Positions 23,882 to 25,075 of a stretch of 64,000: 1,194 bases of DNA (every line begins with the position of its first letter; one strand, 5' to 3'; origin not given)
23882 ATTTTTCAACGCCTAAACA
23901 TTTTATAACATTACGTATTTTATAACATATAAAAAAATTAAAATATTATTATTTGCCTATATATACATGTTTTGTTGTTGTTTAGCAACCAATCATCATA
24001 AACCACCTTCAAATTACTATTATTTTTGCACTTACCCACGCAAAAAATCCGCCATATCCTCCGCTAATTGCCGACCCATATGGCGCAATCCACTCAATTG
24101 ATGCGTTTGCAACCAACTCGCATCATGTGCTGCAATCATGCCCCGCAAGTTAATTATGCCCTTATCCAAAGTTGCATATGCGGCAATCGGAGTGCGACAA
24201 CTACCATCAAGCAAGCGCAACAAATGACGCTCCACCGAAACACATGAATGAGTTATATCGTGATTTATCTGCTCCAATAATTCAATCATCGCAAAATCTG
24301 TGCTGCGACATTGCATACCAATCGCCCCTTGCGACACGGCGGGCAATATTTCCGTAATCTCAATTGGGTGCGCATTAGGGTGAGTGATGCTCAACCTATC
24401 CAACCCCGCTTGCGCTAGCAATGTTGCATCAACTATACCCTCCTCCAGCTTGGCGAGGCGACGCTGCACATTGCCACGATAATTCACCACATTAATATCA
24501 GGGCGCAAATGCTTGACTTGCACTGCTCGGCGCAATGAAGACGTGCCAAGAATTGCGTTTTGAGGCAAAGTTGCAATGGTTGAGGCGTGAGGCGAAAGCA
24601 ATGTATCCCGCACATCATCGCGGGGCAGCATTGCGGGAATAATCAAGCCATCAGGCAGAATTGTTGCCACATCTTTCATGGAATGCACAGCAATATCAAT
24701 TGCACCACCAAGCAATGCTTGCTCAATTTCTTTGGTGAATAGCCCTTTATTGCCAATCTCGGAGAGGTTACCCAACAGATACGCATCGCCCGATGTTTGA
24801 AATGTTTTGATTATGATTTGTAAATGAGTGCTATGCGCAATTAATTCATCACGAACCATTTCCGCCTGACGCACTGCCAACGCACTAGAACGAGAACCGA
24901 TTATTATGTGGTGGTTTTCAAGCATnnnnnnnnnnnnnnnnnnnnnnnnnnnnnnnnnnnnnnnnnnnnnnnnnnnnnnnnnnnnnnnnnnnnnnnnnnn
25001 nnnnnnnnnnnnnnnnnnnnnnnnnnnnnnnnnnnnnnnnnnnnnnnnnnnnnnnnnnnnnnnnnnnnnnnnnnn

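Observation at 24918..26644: AT-rich two-gene cassette (ABC-type ATPase + 157-aa PD-(D/E)xK-like protein) between guaB and hemC: candidate uncharacterised defence module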

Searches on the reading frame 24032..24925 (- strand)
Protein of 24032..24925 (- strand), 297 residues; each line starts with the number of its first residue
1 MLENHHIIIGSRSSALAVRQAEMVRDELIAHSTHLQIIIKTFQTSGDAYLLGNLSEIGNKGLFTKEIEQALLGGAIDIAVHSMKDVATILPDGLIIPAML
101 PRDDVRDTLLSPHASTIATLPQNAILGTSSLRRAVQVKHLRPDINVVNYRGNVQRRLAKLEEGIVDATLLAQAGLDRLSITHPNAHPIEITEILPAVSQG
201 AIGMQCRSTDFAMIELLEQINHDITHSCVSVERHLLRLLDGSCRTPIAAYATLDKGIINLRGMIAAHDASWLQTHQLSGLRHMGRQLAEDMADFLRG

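Call 79: find_related_loci(query=window:24032-24925:-, collection=metagenome_contigs, flank=6000)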
Query window:24032-24925:- (297 aa) in metagenome_contigs; peptide patterns used: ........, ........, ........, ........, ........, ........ (x = any residue, [..] = any of these).
600 stretches matched a pattern (row limit reached: there are more); 475 encode a relative of the query (tblastn E <= 1e-3); the best 80 are kept; 80 distinct loci.
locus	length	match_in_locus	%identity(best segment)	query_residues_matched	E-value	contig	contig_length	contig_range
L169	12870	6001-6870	49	9-296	3e-80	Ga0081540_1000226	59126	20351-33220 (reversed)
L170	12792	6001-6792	55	9-270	2e-80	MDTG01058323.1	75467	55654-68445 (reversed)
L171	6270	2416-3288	50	9-297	2e-79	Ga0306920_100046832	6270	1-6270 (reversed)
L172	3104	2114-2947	51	1-278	2e-80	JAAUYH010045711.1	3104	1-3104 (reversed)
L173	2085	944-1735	54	9-270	5e-82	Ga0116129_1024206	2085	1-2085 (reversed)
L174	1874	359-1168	52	9-278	4e-82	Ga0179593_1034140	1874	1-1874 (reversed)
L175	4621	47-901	52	1-279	1e-78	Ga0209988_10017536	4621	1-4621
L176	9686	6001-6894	49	1-296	5e-78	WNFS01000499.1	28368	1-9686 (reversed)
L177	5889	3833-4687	51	1-279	2e-78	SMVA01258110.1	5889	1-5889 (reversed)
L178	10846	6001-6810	52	9-278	5e-78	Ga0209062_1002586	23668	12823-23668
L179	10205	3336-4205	50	9-296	3e-78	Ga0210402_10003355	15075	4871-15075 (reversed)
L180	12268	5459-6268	53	9-271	8e-78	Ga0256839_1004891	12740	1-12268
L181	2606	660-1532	50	9-297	2e-79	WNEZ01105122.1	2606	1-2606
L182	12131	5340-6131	52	9-270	1e-77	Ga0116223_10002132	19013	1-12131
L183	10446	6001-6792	53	9-270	1e-77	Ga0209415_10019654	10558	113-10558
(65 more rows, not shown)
